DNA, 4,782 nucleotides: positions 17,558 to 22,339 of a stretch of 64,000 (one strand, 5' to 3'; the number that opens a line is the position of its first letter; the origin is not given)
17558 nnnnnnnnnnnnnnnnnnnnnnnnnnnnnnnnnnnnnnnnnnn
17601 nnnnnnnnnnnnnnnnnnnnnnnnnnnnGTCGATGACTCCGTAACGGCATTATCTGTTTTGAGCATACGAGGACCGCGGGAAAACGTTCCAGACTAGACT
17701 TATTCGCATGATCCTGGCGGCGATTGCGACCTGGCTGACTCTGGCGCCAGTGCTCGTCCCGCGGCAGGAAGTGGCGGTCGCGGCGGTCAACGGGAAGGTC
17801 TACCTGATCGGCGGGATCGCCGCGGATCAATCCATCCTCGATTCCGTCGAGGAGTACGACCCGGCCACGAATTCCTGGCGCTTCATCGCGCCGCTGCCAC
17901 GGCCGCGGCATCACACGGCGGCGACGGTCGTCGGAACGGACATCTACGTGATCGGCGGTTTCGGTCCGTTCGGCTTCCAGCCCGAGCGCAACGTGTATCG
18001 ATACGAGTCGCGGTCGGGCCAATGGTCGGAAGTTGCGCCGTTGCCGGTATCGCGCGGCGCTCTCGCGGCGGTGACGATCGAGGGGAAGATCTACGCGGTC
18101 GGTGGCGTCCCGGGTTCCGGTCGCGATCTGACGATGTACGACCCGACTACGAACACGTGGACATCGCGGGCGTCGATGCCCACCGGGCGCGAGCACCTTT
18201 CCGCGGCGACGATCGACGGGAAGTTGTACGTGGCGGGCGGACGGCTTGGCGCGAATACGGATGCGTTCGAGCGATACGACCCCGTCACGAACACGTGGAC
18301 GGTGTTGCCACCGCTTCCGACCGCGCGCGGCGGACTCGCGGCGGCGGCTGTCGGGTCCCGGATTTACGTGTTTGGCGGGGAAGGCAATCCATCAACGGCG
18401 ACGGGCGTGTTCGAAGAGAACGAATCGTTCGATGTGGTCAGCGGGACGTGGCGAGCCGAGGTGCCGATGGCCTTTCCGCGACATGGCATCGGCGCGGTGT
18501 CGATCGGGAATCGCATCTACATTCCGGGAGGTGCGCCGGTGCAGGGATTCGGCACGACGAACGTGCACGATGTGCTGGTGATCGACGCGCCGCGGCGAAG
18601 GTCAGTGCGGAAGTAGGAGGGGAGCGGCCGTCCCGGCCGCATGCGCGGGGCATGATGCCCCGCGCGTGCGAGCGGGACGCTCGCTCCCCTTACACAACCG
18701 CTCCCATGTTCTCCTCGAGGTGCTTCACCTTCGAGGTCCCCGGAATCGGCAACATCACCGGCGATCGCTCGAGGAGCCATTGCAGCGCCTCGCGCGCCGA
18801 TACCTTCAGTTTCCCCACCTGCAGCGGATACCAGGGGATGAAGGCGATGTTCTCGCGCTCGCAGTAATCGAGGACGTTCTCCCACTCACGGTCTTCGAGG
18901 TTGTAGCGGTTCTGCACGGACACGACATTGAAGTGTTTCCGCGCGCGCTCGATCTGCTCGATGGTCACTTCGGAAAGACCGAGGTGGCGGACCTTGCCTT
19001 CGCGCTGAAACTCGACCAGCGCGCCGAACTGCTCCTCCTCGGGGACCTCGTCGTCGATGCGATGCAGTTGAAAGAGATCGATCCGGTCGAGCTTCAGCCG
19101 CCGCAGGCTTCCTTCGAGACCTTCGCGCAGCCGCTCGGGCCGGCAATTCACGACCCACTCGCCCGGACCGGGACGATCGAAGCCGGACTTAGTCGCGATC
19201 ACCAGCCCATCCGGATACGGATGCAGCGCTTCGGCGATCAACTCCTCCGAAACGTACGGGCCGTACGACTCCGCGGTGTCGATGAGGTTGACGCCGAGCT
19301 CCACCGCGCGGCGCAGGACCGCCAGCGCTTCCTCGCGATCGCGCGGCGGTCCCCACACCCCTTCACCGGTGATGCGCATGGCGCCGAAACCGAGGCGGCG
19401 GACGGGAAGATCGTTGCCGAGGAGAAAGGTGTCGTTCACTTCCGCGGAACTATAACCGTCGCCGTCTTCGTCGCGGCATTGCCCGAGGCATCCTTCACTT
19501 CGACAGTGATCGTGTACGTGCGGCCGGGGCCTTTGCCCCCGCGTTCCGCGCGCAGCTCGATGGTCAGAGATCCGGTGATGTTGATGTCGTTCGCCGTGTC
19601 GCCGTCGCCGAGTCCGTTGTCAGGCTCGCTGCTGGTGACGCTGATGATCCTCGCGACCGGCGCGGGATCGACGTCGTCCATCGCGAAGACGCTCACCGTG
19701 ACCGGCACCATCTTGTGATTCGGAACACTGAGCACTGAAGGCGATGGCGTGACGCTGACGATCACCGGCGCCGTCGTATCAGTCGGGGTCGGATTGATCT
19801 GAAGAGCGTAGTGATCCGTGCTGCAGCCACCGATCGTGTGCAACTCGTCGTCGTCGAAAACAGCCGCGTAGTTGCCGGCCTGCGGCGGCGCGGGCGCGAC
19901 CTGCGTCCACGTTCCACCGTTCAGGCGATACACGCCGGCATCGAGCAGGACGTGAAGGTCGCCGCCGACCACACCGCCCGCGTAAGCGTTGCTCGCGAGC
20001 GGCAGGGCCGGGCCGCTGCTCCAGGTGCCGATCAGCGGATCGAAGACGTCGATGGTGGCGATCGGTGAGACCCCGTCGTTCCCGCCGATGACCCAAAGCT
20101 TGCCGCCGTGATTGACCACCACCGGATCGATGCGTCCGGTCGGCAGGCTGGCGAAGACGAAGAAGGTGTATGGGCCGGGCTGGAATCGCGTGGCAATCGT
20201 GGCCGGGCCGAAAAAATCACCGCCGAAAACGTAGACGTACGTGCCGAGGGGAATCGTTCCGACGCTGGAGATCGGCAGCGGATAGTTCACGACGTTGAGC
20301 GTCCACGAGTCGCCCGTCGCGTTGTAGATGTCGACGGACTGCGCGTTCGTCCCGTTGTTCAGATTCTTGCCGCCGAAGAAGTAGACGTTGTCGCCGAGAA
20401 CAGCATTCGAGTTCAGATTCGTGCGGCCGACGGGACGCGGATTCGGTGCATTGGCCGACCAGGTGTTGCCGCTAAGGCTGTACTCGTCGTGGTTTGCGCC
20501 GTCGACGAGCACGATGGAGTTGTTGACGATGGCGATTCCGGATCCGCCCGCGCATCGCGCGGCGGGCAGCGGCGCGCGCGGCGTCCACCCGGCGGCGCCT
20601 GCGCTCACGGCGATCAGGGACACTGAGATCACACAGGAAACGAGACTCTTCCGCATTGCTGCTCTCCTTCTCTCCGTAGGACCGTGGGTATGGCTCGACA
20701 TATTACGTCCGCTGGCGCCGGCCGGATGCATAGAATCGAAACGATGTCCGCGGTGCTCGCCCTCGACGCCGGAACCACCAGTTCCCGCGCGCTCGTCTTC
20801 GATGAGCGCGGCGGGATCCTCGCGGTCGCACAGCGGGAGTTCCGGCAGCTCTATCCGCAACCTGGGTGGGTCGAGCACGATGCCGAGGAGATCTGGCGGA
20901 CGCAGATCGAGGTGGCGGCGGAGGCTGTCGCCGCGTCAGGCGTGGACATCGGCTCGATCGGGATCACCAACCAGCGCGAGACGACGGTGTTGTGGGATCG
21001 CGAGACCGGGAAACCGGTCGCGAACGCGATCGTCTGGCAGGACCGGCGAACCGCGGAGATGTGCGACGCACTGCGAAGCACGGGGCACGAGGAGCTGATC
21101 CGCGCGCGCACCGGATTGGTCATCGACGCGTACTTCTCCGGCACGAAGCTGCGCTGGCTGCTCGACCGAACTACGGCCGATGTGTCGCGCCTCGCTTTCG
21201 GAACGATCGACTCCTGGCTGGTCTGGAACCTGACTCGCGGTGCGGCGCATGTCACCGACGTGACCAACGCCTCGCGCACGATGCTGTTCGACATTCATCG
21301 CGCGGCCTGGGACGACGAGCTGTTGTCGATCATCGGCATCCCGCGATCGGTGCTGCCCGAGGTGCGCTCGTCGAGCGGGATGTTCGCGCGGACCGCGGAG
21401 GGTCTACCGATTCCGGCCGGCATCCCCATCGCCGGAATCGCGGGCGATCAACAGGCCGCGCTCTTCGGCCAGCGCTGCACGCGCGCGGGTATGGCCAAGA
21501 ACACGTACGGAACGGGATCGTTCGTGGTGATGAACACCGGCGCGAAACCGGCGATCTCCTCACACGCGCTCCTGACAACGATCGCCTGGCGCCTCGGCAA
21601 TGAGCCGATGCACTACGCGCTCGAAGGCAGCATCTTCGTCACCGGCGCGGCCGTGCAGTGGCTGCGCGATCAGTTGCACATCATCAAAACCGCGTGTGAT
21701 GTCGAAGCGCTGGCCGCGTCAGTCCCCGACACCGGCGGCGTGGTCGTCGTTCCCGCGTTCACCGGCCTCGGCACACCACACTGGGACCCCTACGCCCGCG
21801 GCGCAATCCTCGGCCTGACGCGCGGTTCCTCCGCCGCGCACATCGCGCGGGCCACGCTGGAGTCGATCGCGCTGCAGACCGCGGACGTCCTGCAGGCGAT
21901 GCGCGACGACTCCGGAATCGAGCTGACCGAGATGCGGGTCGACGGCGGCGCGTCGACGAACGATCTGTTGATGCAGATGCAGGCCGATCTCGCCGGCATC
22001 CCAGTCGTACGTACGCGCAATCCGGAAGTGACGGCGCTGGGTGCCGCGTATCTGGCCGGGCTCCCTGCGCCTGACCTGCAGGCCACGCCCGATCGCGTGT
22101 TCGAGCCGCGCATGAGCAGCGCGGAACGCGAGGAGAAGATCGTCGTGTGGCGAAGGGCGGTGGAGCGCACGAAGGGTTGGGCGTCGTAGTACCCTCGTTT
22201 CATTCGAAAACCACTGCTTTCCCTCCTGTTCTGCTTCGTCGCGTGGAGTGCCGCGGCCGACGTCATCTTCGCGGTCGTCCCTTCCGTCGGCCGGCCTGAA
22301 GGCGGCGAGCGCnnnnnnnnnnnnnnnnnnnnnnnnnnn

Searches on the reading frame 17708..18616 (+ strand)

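Call 75: search_protein_families(library=pfam, proteins=[window:17708-18616:+], max_evalue=0.00001)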
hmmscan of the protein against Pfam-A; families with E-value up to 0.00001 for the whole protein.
window:17708-18616:+ (302 aa): 11 families
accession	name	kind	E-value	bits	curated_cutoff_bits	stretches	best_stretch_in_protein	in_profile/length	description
PF01344.31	Kelch_1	-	2.3e-61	203.3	20.1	4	18-64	1-46/46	Kelch motif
PF24681.1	Kelch_KLHDC2_KLHL20_DRC7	-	8.2e-58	195.7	50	3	23-224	3-221/221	KLHDC2/KLHL20/DRC7 Kelch-repeats domain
PF13964.12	Kelch_6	-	2.9e-43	144.9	25.3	3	164-207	5-50/50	Kelch motif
PF07646.21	Kelch_2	-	6.9e-40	133.4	21.3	3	116-158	2-48/48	Kelch motif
PF25210.1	Kelch_FKB95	-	7.3e-40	137.7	70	3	63-153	29-122/268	FKB95, Kelch-repeats domain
PF13418.12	Kelch_4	-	5.2e-38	129.2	21.6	1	18-64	1-48/49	Galactose oxidase, central domain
PF13415.12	Kelch_3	-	2.7e-29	101.1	22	0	28-74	1-47/48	Galactose oxidase, central domain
PF24981.1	Beta-prop_ATRN-LZTR1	-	2.5e-23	83.2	50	2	17-183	38-224/289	Attractin/LZTR1 beta-propeller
PF24996.1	NANM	-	9.2e-23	81.1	45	1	168-292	15-140/350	N-acetylneuraminate epimerase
PF13854.13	Kelch_HCF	-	6.4e-11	42.5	113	0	61-187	116-266/345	Host cell factor, Kelch-repeats domain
PF19755.4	DUF6242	-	1.6e-07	31.9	29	0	95-184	119-212/217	Domain of unknown function (DUF6242)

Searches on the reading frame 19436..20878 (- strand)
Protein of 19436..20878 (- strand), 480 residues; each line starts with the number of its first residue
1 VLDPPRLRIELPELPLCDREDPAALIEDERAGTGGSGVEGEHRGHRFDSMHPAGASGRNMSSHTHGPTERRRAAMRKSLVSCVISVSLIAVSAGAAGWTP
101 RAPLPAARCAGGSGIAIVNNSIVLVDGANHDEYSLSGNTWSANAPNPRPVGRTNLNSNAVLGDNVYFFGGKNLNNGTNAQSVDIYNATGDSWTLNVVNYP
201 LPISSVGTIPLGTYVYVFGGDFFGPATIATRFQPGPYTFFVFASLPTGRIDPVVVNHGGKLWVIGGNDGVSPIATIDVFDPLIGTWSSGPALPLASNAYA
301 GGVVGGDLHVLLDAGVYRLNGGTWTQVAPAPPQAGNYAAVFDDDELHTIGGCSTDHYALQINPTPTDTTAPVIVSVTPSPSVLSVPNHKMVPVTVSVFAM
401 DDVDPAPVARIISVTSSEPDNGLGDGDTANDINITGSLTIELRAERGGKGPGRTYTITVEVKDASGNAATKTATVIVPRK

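Call 75: search_protein_families(library=pfam, proteins=[window:19436-20878:-], max_evalue=0.00001)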
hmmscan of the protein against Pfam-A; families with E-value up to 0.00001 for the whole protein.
window:19436-20878:- (480 aa): 4 families
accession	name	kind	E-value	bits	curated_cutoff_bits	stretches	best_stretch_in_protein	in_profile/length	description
PF01344.31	Kelch_1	-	6.3e-12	45.2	20.1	1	251-292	4-45/46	Kelch motif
PF24681.1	Kelch_KLHDC2_KLHL20_DRC7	-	1.2e-10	41.5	50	1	159-351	5-221/221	KLHDC2/KLHL20/DRC7 Kelch-repeats domain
PF13964.12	Kelch_6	-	1.7e-07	31.4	25.3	0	253-293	6-47/50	Kelch motif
PF25210.1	Kelch_FKB95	-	5.8e-06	26.6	70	0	208-327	38-165/268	FKB95, Kelch-repeats domain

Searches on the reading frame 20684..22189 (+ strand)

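Call 75: search_protein_families(library=pfam, proteins=[window:20684-22189:+], max_evalue=0.00001)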
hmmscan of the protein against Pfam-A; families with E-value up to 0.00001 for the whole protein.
window:20684-22189:+ (501 aa): 2 families
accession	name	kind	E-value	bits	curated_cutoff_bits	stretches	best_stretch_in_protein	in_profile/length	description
PF00370.27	FGGY_N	-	2.7e-73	247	28.8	1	24-262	2-245/245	FGGY family of carbohydrate kinases, N-terminal domain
PF02782.22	FGGY_C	-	5.2e-50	170.4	27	1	272-459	2-195/198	FGGY family of carbohydrate kinases, C-terminal domain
